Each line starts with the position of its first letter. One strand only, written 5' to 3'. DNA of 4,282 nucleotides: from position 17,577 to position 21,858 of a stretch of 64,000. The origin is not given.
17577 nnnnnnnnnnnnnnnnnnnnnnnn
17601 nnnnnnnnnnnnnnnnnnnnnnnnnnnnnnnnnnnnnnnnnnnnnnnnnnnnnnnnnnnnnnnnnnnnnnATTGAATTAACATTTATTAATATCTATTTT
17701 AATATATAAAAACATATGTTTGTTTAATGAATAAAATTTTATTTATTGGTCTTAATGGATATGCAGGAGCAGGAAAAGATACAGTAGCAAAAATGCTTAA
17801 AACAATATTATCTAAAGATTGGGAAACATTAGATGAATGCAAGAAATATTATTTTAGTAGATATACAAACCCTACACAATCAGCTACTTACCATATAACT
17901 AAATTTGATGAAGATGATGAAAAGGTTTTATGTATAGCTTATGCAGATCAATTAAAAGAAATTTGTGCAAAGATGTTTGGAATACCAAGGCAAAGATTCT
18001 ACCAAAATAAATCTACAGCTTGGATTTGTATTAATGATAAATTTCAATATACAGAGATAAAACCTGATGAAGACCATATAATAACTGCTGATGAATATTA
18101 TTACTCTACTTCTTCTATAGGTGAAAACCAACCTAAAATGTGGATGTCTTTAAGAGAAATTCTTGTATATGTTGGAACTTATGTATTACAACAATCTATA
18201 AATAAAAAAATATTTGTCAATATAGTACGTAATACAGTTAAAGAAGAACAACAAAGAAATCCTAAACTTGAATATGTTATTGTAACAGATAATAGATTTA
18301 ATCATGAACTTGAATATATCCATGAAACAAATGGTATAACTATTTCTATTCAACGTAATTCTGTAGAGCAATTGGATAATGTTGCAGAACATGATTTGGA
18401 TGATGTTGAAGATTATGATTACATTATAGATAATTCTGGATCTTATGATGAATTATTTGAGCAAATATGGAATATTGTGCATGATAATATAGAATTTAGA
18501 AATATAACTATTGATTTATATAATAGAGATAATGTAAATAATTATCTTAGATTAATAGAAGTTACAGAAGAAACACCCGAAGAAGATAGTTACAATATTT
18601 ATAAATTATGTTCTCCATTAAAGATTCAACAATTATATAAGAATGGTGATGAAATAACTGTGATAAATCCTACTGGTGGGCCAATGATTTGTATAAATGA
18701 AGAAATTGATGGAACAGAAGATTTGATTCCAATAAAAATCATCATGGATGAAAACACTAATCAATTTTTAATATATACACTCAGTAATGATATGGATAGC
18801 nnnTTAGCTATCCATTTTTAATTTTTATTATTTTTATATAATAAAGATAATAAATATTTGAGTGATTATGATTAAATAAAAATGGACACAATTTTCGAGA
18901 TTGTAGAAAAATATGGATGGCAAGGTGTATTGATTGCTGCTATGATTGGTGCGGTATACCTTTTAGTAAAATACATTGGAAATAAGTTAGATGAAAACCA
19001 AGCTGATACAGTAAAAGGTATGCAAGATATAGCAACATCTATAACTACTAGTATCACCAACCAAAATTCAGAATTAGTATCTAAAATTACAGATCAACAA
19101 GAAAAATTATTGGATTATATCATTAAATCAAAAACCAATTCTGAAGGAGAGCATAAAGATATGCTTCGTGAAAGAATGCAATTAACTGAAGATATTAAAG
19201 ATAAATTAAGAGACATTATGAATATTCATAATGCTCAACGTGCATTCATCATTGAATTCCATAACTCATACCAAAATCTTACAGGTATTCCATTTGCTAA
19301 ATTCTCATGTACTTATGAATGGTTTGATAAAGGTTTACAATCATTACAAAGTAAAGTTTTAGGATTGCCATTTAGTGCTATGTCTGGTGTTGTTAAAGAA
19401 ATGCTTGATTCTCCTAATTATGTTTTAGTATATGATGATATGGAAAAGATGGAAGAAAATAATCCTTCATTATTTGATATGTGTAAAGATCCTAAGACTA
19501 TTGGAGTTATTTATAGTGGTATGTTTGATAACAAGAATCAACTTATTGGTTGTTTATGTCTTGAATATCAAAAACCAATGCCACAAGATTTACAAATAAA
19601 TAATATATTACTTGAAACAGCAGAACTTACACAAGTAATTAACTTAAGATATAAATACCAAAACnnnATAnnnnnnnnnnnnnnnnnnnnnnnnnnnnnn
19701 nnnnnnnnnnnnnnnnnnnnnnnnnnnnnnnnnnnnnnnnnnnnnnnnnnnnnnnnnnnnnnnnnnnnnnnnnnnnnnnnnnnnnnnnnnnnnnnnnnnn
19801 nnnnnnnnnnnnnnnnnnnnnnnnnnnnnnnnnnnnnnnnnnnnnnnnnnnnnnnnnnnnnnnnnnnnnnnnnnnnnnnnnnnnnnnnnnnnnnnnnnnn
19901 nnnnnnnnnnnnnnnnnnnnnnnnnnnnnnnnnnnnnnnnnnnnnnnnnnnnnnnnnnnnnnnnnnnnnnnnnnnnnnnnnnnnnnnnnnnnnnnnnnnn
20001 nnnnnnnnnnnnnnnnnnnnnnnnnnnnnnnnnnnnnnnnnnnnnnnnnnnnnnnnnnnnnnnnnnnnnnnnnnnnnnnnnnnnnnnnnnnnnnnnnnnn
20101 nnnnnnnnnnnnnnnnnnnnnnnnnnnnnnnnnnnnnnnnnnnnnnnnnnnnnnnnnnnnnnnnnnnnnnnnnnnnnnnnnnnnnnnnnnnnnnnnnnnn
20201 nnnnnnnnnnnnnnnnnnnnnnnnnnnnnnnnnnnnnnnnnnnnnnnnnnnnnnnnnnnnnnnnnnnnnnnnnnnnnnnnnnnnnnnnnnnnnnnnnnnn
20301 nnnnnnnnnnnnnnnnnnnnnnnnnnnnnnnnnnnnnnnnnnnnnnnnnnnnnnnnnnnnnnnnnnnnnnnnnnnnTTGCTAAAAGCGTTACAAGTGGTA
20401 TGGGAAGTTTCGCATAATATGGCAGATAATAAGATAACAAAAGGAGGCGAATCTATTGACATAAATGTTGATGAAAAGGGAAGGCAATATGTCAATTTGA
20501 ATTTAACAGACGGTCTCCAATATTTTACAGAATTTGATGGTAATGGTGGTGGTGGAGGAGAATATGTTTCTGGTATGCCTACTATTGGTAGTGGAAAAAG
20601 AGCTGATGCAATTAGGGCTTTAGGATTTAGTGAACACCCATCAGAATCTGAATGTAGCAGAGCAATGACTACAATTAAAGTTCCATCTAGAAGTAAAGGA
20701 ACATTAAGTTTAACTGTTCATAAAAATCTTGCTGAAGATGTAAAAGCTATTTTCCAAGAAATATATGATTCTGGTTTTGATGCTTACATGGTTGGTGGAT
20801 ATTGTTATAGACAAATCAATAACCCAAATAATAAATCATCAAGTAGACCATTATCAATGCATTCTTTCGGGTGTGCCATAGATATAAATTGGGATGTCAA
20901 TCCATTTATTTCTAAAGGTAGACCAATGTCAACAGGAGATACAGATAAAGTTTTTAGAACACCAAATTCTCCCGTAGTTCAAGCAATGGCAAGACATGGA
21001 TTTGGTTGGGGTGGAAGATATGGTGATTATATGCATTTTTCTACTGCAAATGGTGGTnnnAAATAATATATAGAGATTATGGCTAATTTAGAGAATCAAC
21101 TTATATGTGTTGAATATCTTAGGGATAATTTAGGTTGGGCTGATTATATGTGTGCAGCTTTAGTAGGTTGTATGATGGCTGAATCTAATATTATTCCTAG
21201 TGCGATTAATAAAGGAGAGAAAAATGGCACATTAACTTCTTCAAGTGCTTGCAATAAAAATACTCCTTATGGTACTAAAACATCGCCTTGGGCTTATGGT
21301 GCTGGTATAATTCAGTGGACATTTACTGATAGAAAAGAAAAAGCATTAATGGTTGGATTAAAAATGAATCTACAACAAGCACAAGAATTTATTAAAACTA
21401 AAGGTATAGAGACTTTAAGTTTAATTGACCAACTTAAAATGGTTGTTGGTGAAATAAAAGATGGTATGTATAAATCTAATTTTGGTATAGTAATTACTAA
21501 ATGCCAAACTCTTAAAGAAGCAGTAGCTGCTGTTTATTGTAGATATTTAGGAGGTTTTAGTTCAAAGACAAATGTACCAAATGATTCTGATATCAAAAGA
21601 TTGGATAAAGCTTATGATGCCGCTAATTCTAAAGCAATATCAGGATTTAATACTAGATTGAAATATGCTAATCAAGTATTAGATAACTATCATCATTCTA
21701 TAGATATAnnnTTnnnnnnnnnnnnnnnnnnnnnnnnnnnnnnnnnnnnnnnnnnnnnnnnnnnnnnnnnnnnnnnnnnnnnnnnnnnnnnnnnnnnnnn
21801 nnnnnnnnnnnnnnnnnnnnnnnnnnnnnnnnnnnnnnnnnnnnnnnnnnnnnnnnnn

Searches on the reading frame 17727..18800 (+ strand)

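Call 8: search_protein_families(library=pfam, proteins=[window:17727-18800:+], max_evalue=0.001)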
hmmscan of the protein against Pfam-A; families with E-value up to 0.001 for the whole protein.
window:17727-18800:+ (358 aa): 1 family
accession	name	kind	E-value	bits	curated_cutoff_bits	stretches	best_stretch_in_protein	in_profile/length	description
PF21448.3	DNMK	-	3e-11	43.8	27.1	1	7-245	3-231/232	Deoxynucleotide monophosphate kinase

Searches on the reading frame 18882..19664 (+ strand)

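Call 8: search_protein_families(library=pfam, proteins=[window:18882-19664:+], max_evalue=0.001)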
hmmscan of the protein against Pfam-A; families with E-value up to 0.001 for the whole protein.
window:18882-19664:+ (261 aa): 0 families

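Call 30: search_protein_families(library=phrogs, proteins=[window:18882-19664:+], max_evalue=0.01)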
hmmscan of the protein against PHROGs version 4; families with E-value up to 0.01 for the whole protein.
window:18882-19664:+ (261 aa): 2 families
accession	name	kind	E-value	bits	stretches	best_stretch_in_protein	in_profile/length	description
phrog_30125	-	unknown function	0.0014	19.4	1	91-154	76-141/242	-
phrog_32285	-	unknown function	0.0092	17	0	22-75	20-75/112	-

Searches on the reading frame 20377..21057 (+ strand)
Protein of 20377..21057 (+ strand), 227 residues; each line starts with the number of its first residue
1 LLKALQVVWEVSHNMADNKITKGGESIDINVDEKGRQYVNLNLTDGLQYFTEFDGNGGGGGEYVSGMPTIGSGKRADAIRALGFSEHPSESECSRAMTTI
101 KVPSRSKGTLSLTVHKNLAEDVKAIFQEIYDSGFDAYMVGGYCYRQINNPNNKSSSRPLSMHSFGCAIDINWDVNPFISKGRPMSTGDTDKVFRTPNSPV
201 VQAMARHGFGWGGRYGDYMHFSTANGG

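Call 40: search_protein_families(library=pfam, proteins=[window:20377-21057:+], max_evalue=0.001)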
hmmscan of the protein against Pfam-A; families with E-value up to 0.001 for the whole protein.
window:20377-21057:+ (227 aa): 1 family
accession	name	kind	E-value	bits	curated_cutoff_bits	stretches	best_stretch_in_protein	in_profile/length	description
PF13539.11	Peptidase_M15_4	-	3.6e-16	59.9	25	1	155-222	3-69/70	D-alanyl-D-alanine carboxypeptidase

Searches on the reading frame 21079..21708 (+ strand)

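Call 30: search_protein_families(library=phrogs, proteins=[window:21079-21708:+], max_evalue=0.01)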
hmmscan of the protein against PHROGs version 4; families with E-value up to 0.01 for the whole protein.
window:21079-21708:+ (210 aa): 0 families

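Call 40: search_protein_families(library=pfam, proteins=[window:21079-21708:+], max_evalue=0.001)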
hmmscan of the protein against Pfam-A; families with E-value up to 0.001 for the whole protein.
window:21079-21708:+ (210 aa): 1 family
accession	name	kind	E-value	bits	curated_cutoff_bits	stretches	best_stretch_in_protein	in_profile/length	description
PF18013.6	Phage_lysozyme2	-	2.1e-11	44.6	28.2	1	6-169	2-124/140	Phage tail lysozyme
